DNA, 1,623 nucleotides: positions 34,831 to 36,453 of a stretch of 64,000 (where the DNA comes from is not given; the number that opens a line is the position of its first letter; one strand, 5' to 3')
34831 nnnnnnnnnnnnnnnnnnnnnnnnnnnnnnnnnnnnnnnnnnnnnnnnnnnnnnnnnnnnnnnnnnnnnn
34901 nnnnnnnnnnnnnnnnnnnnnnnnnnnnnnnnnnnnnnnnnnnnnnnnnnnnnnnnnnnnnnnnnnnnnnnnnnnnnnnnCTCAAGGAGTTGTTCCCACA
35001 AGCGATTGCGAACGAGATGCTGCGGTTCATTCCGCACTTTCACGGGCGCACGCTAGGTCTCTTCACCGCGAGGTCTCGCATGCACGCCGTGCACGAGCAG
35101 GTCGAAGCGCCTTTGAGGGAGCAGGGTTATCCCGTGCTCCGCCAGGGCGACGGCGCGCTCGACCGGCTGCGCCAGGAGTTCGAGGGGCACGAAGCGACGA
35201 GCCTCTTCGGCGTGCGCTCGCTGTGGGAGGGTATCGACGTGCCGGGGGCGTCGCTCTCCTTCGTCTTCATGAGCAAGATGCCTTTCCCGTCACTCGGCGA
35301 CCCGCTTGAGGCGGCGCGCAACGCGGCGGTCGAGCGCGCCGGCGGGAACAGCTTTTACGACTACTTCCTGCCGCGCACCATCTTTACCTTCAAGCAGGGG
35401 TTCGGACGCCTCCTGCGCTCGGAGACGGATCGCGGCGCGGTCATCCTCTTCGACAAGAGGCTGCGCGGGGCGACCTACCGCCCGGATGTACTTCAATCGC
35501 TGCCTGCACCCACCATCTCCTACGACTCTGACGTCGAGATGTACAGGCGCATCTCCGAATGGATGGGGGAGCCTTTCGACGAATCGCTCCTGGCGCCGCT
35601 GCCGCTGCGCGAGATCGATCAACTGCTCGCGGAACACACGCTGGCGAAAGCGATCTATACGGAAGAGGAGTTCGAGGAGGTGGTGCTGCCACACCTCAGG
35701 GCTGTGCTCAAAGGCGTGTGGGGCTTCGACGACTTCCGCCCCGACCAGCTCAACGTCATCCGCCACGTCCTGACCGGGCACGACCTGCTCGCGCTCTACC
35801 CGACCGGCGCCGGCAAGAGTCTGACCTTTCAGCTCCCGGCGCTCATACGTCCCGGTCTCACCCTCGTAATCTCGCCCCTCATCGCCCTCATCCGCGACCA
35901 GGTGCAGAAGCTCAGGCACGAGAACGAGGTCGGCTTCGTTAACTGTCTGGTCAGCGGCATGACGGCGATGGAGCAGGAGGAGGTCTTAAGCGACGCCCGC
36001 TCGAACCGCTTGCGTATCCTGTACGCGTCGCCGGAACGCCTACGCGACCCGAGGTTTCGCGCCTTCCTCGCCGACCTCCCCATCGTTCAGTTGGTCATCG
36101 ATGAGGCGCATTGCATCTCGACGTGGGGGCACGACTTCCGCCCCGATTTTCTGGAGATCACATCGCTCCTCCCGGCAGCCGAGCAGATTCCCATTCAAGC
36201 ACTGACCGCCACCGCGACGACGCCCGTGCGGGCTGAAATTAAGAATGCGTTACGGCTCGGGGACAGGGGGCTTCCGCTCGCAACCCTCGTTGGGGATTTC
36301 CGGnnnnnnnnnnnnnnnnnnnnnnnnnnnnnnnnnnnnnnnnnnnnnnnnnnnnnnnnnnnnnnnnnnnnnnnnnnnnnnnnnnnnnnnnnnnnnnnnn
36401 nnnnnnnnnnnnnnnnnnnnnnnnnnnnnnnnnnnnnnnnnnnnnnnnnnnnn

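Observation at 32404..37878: Single 1824-aa polypeptide combining DEDDh exonuclease, Fe-S-less DinG helicase and RecQ helicase: a potential bipolar dual-motor nuclease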

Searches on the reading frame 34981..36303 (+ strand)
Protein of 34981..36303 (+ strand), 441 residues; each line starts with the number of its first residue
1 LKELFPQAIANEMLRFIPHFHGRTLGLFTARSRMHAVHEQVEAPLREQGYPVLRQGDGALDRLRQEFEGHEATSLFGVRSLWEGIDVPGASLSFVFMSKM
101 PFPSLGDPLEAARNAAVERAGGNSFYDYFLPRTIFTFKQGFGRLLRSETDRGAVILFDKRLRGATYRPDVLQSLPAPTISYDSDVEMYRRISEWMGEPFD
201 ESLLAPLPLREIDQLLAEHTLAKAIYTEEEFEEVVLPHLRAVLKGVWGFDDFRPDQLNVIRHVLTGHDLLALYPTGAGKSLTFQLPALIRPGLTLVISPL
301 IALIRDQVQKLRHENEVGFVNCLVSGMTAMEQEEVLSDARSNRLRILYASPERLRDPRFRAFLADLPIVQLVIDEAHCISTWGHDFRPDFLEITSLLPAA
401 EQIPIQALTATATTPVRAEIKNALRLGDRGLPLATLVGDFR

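Call 59: search_protein_representatives(protein=window:34981-36303:+)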
Query: 441 residues. Proteins with E-value up to 0.001 (for the whole library): 43691; up to 1e-10: 27369; up to 1e-30: 4655. The best 150 are listed.
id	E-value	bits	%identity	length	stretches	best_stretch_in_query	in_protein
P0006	2.7e-239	810.7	81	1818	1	1-441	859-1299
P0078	2.4e-157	540.7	55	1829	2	1-440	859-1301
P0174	4.2e-156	536.6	60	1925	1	1-425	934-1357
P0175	1.3e-153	528.4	59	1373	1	1-426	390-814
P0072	1.0e-143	495.8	59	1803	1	1-430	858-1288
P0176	7.0e-131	453.5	61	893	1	75-440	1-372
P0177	1.3e-111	390.0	45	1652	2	4-431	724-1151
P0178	2.7e-107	375.8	46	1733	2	2-430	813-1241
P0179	2.1e-104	366.3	43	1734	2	4-427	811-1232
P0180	2.6e-103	362.7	48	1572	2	5-431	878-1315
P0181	3.5e-99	349.1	43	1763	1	13-426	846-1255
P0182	3.9e-99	348.9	44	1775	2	3-430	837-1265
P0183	5.9e-98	345.0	46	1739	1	5-424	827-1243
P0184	8.4e-98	344.5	43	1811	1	6-426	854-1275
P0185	1.2e-97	344.0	46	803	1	5-429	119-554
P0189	6.1e-94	331.8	46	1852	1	4-427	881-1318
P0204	4.9e-86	305.8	47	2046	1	7-424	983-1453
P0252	3.6e-67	243.6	36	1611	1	7-424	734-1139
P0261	1.4e-60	221.9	36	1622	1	15-429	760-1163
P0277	8.3e-53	196.3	35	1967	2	13-425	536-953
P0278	1.6e-52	195.3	36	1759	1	15-429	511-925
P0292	2.7e-49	184.7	30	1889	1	16-420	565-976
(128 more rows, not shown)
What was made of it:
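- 35524..35697 (+): Linker between the DinG and RecQ modules (residues ~1041-1098). Matched in one stretch together with both flanking helicase halves in more than 100 representative proteins (call 59).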

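Call 60: list_cluster_members(proteins=[P0177, P0181, P0184, P0189, P0204, P0252, P0261, P0277, P0278, P0292])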
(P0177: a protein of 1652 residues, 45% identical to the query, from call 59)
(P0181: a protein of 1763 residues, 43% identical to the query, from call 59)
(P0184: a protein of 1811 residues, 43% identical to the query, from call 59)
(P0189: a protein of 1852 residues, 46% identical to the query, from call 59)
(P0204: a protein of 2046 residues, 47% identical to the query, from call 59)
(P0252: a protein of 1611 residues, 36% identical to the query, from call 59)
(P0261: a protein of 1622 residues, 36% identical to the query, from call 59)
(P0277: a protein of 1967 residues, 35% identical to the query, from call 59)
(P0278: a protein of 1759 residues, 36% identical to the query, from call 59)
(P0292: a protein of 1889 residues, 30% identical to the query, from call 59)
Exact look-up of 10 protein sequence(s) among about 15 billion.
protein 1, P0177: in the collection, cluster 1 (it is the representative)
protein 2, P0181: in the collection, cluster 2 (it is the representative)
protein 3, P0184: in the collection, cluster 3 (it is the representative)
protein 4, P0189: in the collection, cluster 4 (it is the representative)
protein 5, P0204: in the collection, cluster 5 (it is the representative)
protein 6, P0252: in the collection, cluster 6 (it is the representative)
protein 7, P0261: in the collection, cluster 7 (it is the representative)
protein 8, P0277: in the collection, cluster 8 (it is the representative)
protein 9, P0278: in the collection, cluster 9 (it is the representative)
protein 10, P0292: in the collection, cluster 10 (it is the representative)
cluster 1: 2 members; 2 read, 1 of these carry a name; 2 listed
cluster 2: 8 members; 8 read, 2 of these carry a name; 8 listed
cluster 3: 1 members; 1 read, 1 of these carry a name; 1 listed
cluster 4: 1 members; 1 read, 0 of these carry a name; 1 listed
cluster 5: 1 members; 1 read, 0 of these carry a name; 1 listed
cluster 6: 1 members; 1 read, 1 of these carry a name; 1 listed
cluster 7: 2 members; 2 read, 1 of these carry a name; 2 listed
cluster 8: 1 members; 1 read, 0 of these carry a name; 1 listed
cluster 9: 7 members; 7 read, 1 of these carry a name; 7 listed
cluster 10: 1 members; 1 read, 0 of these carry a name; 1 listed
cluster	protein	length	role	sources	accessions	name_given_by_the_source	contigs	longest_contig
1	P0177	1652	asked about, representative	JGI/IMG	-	ATP-dependent DNA helicase RecQ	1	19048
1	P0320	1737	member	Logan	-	-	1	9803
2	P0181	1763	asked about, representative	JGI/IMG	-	-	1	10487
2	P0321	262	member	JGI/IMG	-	hypothetical protein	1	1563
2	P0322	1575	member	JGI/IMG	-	ATP-dependent DNA helicase RecQ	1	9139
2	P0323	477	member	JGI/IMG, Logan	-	-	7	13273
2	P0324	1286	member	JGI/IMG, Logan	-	-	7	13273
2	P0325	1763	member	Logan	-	-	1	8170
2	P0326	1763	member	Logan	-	-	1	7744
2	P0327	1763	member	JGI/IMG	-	-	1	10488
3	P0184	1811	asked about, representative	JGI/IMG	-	ATP-dependent DNA helicase RecQ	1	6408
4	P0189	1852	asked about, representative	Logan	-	-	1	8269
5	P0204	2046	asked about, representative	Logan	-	-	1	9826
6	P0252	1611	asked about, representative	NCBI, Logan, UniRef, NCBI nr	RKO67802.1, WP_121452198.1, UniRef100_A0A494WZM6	RecQ family ATP-dependent DNA helicase [Desulfofundulus salinus] | ATP-dependent DNA helicase RecQ n=1 Tax=Desulfofundulus salinus TaxID=2419843 ... | RecQ family ATP-dependent DNA helicase [Desulfofundulus salinum]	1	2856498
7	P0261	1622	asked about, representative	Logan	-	-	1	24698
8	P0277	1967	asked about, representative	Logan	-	-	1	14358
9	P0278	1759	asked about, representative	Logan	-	-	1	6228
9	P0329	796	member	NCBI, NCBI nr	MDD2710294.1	MAG: RecQ family zinc-binding domain-containing protein [Verrucomicrobiae bacterium] | RecQ family zinc-binding domain-containing protein [Verrucomicrobiae bacterium]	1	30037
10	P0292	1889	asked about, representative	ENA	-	-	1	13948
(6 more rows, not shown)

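Call 61: find_encoding_contigs(protein=P0252, flank=10000, max_places=1)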
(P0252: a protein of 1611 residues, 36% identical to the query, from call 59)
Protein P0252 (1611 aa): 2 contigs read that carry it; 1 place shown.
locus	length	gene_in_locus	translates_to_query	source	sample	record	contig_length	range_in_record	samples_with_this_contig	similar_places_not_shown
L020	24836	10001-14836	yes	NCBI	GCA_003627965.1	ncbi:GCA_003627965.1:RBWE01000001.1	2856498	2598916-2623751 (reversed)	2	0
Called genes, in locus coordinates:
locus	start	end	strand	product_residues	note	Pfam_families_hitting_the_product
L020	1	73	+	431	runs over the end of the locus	PF02812:ELFV_dehydrog_N, PF00208:ELFV_dehydrog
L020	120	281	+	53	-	PF01314:AFOR_C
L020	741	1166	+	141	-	PF03061:4HBT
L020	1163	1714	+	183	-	PF01966:HD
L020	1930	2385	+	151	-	PF01668:SmpB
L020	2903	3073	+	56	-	PF11148:DUF2922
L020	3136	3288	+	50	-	PF12841:YvrJ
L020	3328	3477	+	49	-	PF01471:PG_binding_1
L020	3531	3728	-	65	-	-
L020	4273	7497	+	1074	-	PF00271:Helicase_C (weak)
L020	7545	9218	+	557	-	PF09369:MZB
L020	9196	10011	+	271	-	PF13091:PLDc_2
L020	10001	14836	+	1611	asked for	PF04851:ResIII (faint), PF00270:DEAD, PF13307:Helicase_C_2, PF00270:DEAD, PF00271:Helicase_C, PF16124:RecQ_Zn_bind (weak)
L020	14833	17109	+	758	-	PF23871:DUF7226 (faint)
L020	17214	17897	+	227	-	PF00730:HhH-GPD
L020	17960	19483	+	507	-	PF00145:DNA_methylase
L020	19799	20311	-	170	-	PF00565:SNase, PF02805:Ada_Zn_binding (weak)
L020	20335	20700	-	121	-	-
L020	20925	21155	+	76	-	-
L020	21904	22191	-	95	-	-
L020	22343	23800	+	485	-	PF00501:AMP-binding, PF13193:AMP-binding_C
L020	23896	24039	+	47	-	PF08240:ADH_N (weak)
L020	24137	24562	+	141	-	PF14539:DUF4442, PF03061:4HBT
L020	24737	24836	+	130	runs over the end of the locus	PF07796:DUF1638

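Call 62: search_protein_families(library=pfam, proteins=[P0252, P0277, P0278, P0292, P0204], max_evalue=0.001)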
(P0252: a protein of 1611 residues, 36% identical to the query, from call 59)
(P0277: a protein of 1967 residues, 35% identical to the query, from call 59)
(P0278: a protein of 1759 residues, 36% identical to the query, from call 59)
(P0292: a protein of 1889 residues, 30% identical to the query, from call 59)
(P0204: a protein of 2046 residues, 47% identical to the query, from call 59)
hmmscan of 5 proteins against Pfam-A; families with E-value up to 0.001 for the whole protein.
P0252 (1611 aa): 5 families
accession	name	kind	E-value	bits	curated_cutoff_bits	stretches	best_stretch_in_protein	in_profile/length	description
PF00270.35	DEAD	-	1.8e-40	138.9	26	2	969-1134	1-166/167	DEAD/DEAH box helicase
PF13307.12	Helicase_C_2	-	6.1e-36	124.5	25.3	1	741-901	2-168/170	Helicase C-terminal domain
PF00271.37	Helicase_C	-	8.9e-24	84.3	23.5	1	1175-1282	2-110/110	Helicase conserved C-terminal domain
PF04851.21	ResIII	-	2.8e-13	50.6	22.5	2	351-552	2-139/164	Type III restriction enzyme, res subunit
PF16124.10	RecQ_Zn_bind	-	4e-06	27.9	25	1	1454-1500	18-66/66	RecQ zinc-binding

P0277 (1967 aa): 6 families
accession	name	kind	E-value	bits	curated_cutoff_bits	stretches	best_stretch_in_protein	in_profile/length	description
PF00270.35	DEAD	-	4.2e-30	105.1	26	2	780-945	4-165/167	DEAD/DEAH box helicase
PF13307.12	Helicase_C_2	-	2e-27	96.8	25.3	1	538-699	3-168/170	Helicase C-terminal domain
PF00271.37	Helicase_C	-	1.1e-16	61.5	23.5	1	984-1090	4-108/110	Helicase conserved C-terminal domain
PF04851.21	ResIII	-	6e-13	49.5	22.5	1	776-940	4-162/164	Type III restriction enzyme, res subunit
PF16124.10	RecQ_Zn_bind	-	5.9e-09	37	25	1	1216-1262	18-63/66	RecQ zinc-binding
PF06733.21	DEAD_2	-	7.6e-05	22.9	21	1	177-251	96-170/172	DEAD_2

P0278 (1759 aa): 5 families
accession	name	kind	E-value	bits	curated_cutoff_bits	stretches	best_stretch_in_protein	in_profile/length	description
PF00270.35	DEAD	-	3.9e-30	105.2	26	1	745-910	2-162/167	DEAD/DEAH box helicase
PF13307.12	Helicase_C_2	-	2.5e-26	93.2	25.3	1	511-669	3-167/170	Helicase C-terminal domain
PF00271.37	Helicase_C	-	5.9e-16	59.1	23.5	1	956-1058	8-108/110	Helicase conserved C-terminal domain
PF04851.21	ResIII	-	5.1e-12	46.4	22.5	1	741-907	2-161/164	Type III restriction enzyme, res subunit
PF16124.10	RecQ_Zn_bind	-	4.5e-09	37.3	25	1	1170-1230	6-65/66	RecQ zinc-binding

P0292 (1889 aa): 5 families
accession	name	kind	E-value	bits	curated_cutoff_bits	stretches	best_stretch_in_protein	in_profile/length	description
PF13307.12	Helicase_C_2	-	4.8e-31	108.5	25.3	1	569-725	8-167/170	Helicase C-terminal domain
PF00270.35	DEAD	-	1.3e-28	100.3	26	2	806-973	2-165/167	DEAD/DEAH box helicase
PF00271.37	Helicase_C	-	5.7e-17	62.4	23.5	1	1011-1120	3-108/110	Helicase conserved C-terminal domain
PF04851.21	ResIII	-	2.1e-11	44.5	22.5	1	804-968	4-162/164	Type III restriction enzyme, res subunit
PF16124.10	RecQ_Zn_bind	-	1.1e-08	36.1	25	1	1251-1299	15-64/66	RecQ zinc-binding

P0204 (2046 aa): 7 families
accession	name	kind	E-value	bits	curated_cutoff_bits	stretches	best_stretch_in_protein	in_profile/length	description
PF00270.35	DEAD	-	8.1e-36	123.7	26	2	1272-1442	1-161/167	DEAD/DEAH box helicase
PF13307.12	Helicase_C_2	-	9.8e-34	117.3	25.3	1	991-1157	3-168/170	Helicase C-terminal domain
PF00271.37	Helicase_C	-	1.9e-25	89.7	23.5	1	1505-1617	4-110/110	Helicase conserved C-terminal domain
PF04851.21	ResIII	-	8.3e-12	45.8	22.5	1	1272-1440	5-161/164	Type III restriction enzyme, res subunit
PF00929.31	RNase_T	-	2.4e-11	44.9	24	1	109-278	1-163/164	Exonuclease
PF16124.10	RecQ_Zn_bind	-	1.3e-10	42.3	25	1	1843-1891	18-65/66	RecQ zinc-binding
PF09382.16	RQC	-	0.00018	21.8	23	1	1920-2017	13-98/114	RQC domain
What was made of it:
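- Relatives in DISARM loci lack the exonuclease yet keep both helicases (call 62).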

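Call 63: search_protein_families(library=padloc, proteins=[L020:4273-7497:+, L020:7545-9218:+, L020:9196-10011:+, L020:14833-17109:+, L020:17960-19483:+], max_evalue=0.00001)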
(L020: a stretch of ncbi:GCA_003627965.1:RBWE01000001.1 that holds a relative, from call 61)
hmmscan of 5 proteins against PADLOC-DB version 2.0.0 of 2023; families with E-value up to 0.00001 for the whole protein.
L020:4273-7497:+ (1074 aa): 10 families
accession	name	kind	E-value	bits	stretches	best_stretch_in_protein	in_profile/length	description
PDLC02575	DrmA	-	4.3e-282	935.9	1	265-1072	8-829/837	DrmA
PDLC02571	DrmA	-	6.5e-242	803.8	3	571-1066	767-1277/1282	DrmA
PDLC02567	DrmA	-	7.5e-206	684.3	1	57-1017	640-1670/1750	DrmA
PDLC02577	DrmA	-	1.8e-153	510.3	1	443-1065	12-670/697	DrmA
PDLC02568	DrmA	-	4.1e-116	387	1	521-1071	27-599/611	DrmA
PDLC02576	DrmA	-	6.2e-75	250.7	2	380-759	498-878/1235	DrmA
PDLC02574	DrmA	-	5.2e-51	171.2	1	847-1016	30-197/269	DrmA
PDLC02570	DrmA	-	4.8e-11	39.7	1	523-920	287-648/851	DrmA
PDLC02569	DrmA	-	4.1e-07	26.2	1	856-920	832-896/1095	DrmA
PDLC02573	DrmA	-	4e-06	23.1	0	842-936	783-878/1018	DrmA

L020:7545-9218:+ (557 aa): 4 families
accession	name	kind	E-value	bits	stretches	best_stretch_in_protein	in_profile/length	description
PDLC02583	DrmB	-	1.1e-87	293.6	2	319-544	375-603/606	DrmB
PDLC02584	DrmB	-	1.5e-85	285.7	1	139-543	5-431/445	DrmB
PDLC02579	DrmB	-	5.2e-72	240.4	1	282-543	32-302/314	DrmB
PDLC02582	DrmB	-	1.5e-11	41.6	1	420-542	523-632/649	DrmB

L020:9196-10011:+ (271 aa): 23 families
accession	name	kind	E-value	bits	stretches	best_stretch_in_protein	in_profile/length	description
PDLC02595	DrmC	-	1.6e-39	134.2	1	39-254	31-259/269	DrmC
PDLC02585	DrmC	-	2.6e-30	103.9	1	17-261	4-252/253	DrmC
PDLC02616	DrmC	-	3.1e-29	100.2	1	94-255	57-217/224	DrmC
PDLC02588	DrmC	-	9.1e-29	98.8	1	26-263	15-253/256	DrmC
PDLC02597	DrmC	-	7.7e-26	89.4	1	94-259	72-237/242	DrmC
PDLC02606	DrmC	-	8.4e-26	88.8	1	95-260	11-180/182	DrmC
PDLC02591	DrmC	-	1.3e-22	78.3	1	82-255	75-252/260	DrmC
PDLC02605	DrmC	-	8.2e-22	76.1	1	76-256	74-262/270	DrmC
PDLC02607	DrmC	-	1.8e-21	74.6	1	79-237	73-236/265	DrmC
PDLC02587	DrmC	-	2.4e-20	70.7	2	180-262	179-264/267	DrmC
PDLC02614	DrmC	-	5.8e-19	66.4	1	101-254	4-151/153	DrmC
PDLC02602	DrmC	-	1e-18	65.5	1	62-262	50-257/381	DrmC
PDLC02615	DrmC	-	5.6e-18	63.1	1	92-255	45-209/218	DrmC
PDLC02589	DrmC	-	1e-15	55.6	1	83-262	75-262/264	DrmC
PDLC02592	DrmC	-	1.1e-14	52.7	1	97-260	72-231/234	DrmC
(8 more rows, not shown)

L020:14833-17109:+ (758 aa): 0 families

L020:17960-19483:+ (507 aa): 58 families (the best 25 are shown)
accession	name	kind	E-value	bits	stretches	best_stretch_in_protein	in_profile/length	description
PDLC03234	MTase_II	-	5.7e-82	274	1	19-483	5-371/375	Type II methyltransferase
PDLC03326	MTase_II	-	1.1e-78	263.2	2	18-279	4-222/412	Type II methyltransferase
PDLC03378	MTase_II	-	1.6e-77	259.2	1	19-481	3-333/344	Type II methyltransferase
PDLC02648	DrmMII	-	1.5e-74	249.5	2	19-346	22-345/468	DrmMII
PDLC00033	DruM2|DruM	-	3.6e-63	212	1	15-479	18-365/368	DNA cytosine methylase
PDLC02649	DrmMII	-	2.3e-62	209.3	3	391-480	331-420/422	DrmMII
PDLC02656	DrmMII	-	4.1e-61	205.3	2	374-490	368-481/491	DrmMII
PDLC03272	MTase_II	-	1.9e-59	199.8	2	16-220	72-246/407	Type II methyltransferase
PDLC00026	DruM2|DruM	-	2.3e-57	193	2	18-259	4-211/336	DNA cytosine methylase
PDLC03232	MTase_II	-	5.2e-56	188.4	2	392-475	374-457/465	Type II methyltransferase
PDLC03237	MTase_II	-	1.9e-54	183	2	21-214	796-973/1036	Type II methyltransferase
PDLC00030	DruM2|DruM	-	2.9e-51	172.8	2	17-215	4-190/380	DNA cytosine methylase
PDLC00027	DruM2|DruM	-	1.1e-47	161.1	2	17-224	10-186/361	DNA cytosine methylase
PDLC03225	MTase_II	-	6.5e-46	155.2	3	396-479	521-599/615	Type II methyltransferase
PDLC00031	DruM2|DruM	-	2.7e-44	149.7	2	17-224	10-186/361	DNA cytosine methylase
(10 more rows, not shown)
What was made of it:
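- Desulfofundulus salinus: an exonuclease-less DinG-RecQ lies between DrmA/DrmB/DrmC and DrmMII (DrmA E 4e-282; calls 61, 63).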

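Call 67: find_encoding_contigs(protein=P0261, flank=10000, max_places=1)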
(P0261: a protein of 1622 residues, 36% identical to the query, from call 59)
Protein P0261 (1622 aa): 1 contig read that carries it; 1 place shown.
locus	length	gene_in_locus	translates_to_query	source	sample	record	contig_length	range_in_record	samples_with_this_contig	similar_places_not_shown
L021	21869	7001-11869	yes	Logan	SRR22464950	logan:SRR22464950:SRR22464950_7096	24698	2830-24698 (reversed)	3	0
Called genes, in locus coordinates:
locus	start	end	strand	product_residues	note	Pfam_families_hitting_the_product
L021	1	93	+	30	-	?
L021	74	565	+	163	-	-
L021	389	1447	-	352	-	PF08874:DUF1835, PF12395:DUF3658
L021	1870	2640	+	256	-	PF06414:Zeta_toxin (faint)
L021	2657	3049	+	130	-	PF04255:DUF433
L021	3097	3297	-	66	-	PF01402:RHH_1 (weak)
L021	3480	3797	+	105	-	-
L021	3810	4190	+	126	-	-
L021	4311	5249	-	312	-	PF12834:Phage_int_SAM_2, PF02899:Phage_int_SAM_1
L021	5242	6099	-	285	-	PF02195:ParB_N (weak)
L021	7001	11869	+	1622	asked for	PF13307:Helicase_C_2, PF00270:DEAD, PF00271:Helicase_C, PF16124:RecQ_Zn_bind, PF09382:RQC (weak)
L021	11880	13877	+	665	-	-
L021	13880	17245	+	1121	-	PF00271:Helicase_C (weak)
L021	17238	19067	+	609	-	-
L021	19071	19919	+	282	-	PF13091:PLDc_2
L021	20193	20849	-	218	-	PF13401:AAA_22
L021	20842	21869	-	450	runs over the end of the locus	PF13518:HTH_28 (weak), PF13551:HTH_29 (weak), PF13565:HTH_32 (weak), PF00665:rve, PF09299:Mu-transpos_C (weak)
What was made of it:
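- On DISARM: True DrmABC genes occur beside exonuclease-less relatives (calls 63, 67).
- Closest known: DISARM class I and ARMADA. Same: Exonuclease-less relatives of the fusion lie inside true DISARM operons (calls 61, 63, 67).
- L021: DinG-RecQ lies next to DrmA-like, DrmB-sized and PLD genes (call 67).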

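Call 68: find_encoding_contigs(protein=P0177, flank=10000, max_places=1)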
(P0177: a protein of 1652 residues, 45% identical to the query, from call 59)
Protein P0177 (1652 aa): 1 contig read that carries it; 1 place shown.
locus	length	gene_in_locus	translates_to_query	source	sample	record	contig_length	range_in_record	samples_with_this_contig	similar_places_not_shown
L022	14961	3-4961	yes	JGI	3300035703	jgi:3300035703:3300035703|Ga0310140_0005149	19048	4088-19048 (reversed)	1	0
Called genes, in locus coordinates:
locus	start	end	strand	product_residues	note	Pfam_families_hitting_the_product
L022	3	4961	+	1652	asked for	PF00929:RNase_T, PF00270:DEAD, PF04851:ResIII (weak), PF13307:Helicase_C_2, PF00270:DEAD, PF00271:Helicase_C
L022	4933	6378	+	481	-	-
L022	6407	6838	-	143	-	-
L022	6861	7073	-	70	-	-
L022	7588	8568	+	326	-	PF01867:Cas_Cas1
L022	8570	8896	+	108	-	PF09827:CRISPR_Cas2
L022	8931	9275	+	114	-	-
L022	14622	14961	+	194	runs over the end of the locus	-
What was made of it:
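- L022: next to cas1-cas2 (call 68).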

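Call 76: search_protein_families(library=pfam, proteins=[L021:11880-13877:+, L020:14833-17109:+], max_evalue=0.01)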
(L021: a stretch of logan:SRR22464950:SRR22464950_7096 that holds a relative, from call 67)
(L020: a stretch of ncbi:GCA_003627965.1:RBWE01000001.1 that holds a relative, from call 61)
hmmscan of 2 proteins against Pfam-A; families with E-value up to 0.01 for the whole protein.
L021:11880-13877:+ (665 aa): 0 families

L020:14833-17109:+ (758 aa): 2 families
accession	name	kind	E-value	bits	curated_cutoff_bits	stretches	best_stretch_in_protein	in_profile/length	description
PF23871.1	DUF7226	-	5.3e-06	26.8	27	1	611-696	13-103/142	Domain of unknown function (DUF7226)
PF09821.14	AAA_assoc_C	-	0.00025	22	27.6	0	631-698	17-87/119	C-terminal AAA-associated domain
